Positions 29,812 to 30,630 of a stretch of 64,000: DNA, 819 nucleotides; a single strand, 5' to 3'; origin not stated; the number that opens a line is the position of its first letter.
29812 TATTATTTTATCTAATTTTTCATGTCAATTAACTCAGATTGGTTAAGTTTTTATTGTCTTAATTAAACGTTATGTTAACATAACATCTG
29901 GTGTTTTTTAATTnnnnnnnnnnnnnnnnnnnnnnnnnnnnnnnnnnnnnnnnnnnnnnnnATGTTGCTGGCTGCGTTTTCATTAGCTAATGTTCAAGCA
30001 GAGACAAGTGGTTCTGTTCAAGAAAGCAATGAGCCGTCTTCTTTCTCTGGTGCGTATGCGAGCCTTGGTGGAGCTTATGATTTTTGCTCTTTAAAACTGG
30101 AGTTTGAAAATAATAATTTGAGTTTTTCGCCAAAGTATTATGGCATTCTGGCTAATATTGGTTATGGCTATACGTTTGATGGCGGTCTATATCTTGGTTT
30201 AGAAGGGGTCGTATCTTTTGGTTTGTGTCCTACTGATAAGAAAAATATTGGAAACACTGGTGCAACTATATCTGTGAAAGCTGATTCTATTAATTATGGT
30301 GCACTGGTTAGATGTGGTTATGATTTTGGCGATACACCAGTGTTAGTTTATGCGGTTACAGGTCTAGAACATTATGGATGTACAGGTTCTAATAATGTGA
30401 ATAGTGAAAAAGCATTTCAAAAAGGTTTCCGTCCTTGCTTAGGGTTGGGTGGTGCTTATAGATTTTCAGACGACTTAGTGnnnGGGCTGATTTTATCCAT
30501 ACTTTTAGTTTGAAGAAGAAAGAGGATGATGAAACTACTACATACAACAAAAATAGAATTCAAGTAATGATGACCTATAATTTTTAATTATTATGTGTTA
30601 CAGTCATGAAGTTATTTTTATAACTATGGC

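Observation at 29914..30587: Outer-membrane beta-barrel gene with a 7-nt x5 repeat in the signal-peptide region (contingency-locus-like) plus a separate 3' frameshift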

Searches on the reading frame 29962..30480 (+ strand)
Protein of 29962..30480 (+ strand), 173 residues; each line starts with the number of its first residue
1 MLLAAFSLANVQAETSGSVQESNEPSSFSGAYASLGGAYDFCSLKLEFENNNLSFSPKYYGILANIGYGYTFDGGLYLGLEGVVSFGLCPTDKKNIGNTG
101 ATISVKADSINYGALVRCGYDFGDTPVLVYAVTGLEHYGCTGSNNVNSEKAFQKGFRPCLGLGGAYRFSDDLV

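Call 20: search_protein_representatives(protein=window:29962-30480:+)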
Query: 173 residues. Proteins with E-value up to 0.001 (for the whole library): 11; up to 1e-10: 2; up to 1e-30: 1. The best 11 are listed.
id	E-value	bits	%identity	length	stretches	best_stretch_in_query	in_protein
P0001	3.8e-110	381.8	100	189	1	1-173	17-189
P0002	5.6e-14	68.7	31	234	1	20-171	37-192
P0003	6.4e-08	48.9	22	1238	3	5-108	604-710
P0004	2.2e-07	47.2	37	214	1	26-148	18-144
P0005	1.9e-06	44.1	34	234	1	13-146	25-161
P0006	8.2e-06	42.1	26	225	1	24-169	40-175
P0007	2.2e-05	40.7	38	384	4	86-133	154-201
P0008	8.4e-05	38.8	37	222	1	22-170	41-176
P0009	2.0e-04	37.6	33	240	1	18-169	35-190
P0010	3.8e-04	36.7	33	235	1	3-129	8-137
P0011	9.7e-04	35.3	46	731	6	14-46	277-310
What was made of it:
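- Tried and rejected: The exhaustive HMMER search found 11 hits, the best at 31% identity (call 20).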

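Call 27: find_encoding_contigs(protein=P0006, flank=4000, max_places=3)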
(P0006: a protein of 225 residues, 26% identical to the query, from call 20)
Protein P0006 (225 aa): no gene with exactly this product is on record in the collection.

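Call 50: find_encoding_contigs(protein=P0002, flank=4000, max_places=4)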
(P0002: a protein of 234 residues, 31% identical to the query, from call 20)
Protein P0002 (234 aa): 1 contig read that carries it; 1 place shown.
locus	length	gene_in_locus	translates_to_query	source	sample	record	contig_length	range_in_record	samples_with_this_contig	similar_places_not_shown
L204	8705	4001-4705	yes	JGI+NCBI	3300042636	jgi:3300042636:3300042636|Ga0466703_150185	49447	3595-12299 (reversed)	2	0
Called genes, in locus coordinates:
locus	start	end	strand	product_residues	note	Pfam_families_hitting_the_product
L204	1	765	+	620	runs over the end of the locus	PF13522:GATase_6, PF13537:GATase_7, PF01380:SIS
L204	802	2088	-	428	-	PF00083:Sugar_tr, PF07690:MFS_1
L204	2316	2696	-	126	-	PF00825:Ribonuclease_P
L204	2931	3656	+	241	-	PF13505:OMP_b-brl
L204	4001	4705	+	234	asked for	PF13505:OMP_b-brl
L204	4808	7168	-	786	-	PF01751:Toprim, PF01131:Topoisom_bac, PF01396:Zn_ribbon_Top1, PF13368:Toprim_C_rpt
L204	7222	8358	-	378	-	PF13439:Glyco_transf_4, PF00534:Glycos_transf_1, PF13692:Glyco_trans_1_4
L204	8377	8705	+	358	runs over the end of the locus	PF13439:Glyco_transf_4, PF13477:Glyco_trans_4_2 (weak), PF13579:Glyco_trans_4_4 (weak), PF20706:GT4-conflict, PF00534:Glycos_transf_1, PF13692:Glyco_trans_1_4, PF13524:Glyco_trans_1_2 (weak)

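Call 51: find_encoding_contigs(protein=P0005, flank=4000, max_places=4)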
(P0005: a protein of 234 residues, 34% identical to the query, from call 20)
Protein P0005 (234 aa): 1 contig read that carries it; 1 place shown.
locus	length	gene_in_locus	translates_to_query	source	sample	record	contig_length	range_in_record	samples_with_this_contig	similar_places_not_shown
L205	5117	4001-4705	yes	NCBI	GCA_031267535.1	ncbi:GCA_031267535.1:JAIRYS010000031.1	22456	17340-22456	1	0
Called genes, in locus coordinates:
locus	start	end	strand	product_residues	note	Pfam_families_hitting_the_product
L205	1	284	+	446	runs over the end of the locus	PF07690:MFS_1, PF13000:Acatn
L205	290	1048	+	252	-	PF18912:DZR_2, PF00156:Pribosyltran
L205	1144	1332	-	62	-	-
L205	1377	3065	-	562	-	PF00575:S1, PF21710:Spt6_S1 (faint), PF23459:S1_RRP5 (faint), PF18614:RNase_II_C_S1 (faint), PF00575:S1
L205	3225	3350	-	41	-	PF00444:Ribosomal_L36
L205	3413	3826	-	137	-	PF00825:Ribonuclease_P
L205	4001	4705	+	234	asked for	PF13505:OMP_b-brl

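Call 52: find_encoding_contigs(protein=P0008, flank=4000, max_places=4)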
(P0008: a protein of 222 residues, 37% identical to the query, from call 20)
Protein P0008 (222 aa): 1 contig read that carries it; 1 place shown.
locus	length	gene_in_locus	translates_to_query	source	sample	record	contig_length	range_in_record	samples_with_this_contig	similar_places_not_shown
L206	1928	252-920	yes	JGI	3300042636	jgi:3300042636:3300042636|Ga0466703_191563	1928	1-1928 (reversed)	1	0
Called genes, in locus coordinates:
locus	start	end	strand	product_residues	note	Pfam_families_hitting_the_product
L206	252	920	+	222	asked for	PF13505:OMP_b-brl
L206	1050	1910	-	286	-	-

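Call 54: predict_structure(alignment_id=A3)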
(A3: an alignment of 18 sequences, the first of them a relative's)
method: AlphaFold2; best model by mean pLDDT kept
length: 234 residues; sequences in the alignment: 18
mean_pLDDT: 81.7   pTM: 0.75
mean pLDDT of the five models: 81.7, 81.1, 80.7, 80.5, 80.4
residues with pLDDT >= 90: 121; 70-90: 60; 50-70: 13; < 50: 40
segments of 3 or more residues with pLDDT < 50: 1-7, 9-41
pLDDT, mean of each block of 10 residues (from residue 1): 45 40 41 43 83 96 85 95 96 96 93 86 94 94 97 86 72 84 97 97 88 72 96 96
secondary structure, 60 per line:
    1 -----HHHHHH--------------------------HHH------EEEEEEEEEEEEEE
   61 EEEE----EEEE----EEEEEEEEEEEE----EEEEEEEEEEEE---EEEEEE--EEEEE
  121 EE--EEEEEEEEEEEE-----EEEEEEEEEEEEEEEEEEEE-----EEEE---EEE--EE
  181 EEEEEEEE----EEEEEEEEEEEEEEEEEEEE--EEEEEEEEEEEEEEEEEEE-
elements in order: H6-11 E47-64 E69-72 E77-88 E93-104 E108-113 E116-122 E125-136 E142-161 E167-170 E174-176 E179-188 E193-212 E215-233
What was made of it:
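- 30477..30587 (+): Frame-shifted remnant encoding the last beta-hairpin and the C-terminal ...MMTYNF beta-signal. The junction maps to strands 193-212 and 215-233 of the P0002 model (call 54).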

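Call 63: fold_search(model_id=the predicted structure, library=pdb)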
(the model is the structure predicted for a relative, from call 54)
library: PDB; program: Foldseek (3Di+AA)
matches with E <= 10: 1185; with E <= 0.001: 85
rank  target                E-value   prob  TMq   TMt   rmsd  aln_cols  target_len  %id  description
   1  3qrc_A                3.2e-08  1.00  0.32  0.44   7.6       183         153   15  The crystal structure of Ail, the attachment invasion locus protein of Yersinia pestis, in complex with the heparin an (released 2011-11-23)
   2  3qrc_B                3.4e-08  1.00  0.32  0.43   7.6       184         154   15  The crystal structure of Ail, the attachment invasion locus protein of Yersinia pestis, in complex with the heparin an (released 2011-11-23)
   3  9a2m_MODEL_1_A        7.3e-08  1.00  0.49  0.35  11.0       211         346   12  Model of E. coli OmpA by in-cell photo-crosslinking MS and deep learning (released 2023-02-24)
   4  3qra                  8.1e-08  1.00  0.35  0.45   7.1       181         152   15  The crystal structure of Ail, the attachment invasion locus protein of Yersinia pestis (released 2011-11-23)
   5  9fzd_A                1.7e-07  1.00  0.48  0.62   7.4       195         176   11  Structure of OmpA-long in complex with nanobody Nb39 (released 2024-07-17)
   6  9fzc_A                2.2e-07  1.00  0.50  0.65   6.9       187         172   11  Structure of OmpA-short in complex with nanobody Nb01 (released 2024-07-17)
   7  1p4t                  9.1e-07  1.00  0.44  0.64   6.4       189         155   18  Crystal structure of Neisserial surface protein A (NspA) (released 2003-07-22)
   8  1k24                  9.1e-07  1.00  0.39  0.37  15.5       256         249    9  Crystal Structure of the OpcA Outer Membrane Adhesin/Invasin from Neisseria meningitidis (released 2002-03-27)
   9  2r4p_A                1.2e-06  1.00  0.22  0.15  23.1       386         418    9  Crystal structure of the long-chain fatty acid transporter FadL mutant G212E (released 2008-09-16)
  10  2r4l_A                1.3e-06  0.99  0.20  0.14  23.2       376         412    9  Crystal structure of the long-chain fatty acid transporter FadL mutant P34A (released 2008-09-16)
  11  1bxw                  1.6e-06  1.00  0.44  0.57   9.4       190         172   12  OUTER MEMBRANE PROTEIN A (OMPA) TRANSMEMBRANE DOMAIN (released 1998-10-14)
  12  2r88_A                2.7e-06  1.00  0.30  0.21  18.4       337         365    8  Crystal structure of the long-chain fatty acid transporter FadL mutant delta S3 kink (released 2008-09-23)
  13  9nh2_A                3.0e-06  1.00  0.51  0.53   6.4       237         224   14  In situ cryo-EM structure of porin III of the Legionella Dot/Icm T4SS machine (released 2025-09-17)
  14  9nh1_B                3.1e-06  1.00  0.33  0.31  19.7       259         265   10  In situ cryo-EM structure of porin I of the Legionella Dot/Icm T4SS machine (released 2025-09-17)
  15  2r89_A                3.1e-06  1.00  0.31  0.21  18.4       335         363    7  Crystal structure of the long-chain fatty acid transporter FadL mutant delta N3 (released 2008-09-23)
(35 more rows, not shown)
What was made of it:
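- On Pfam OMP_b-brl (PF13505) small outer-membrane beta-barrel: The P0002 model has pLDDT 81.7 (call 54) and hits Ail, OmpA, NspA, OmpX and OmpW (call 63).
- Closest known: Ail / OmpX / NspA / OmpA-TM / OmpW small outer-membrane barrels. Same: The AlphaFold model of the closest homologue, P0002, hits Ail, OmpA TM, NspA, OmpX and OmpW with Foldseek probability 1.0 (calls 54, 63).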
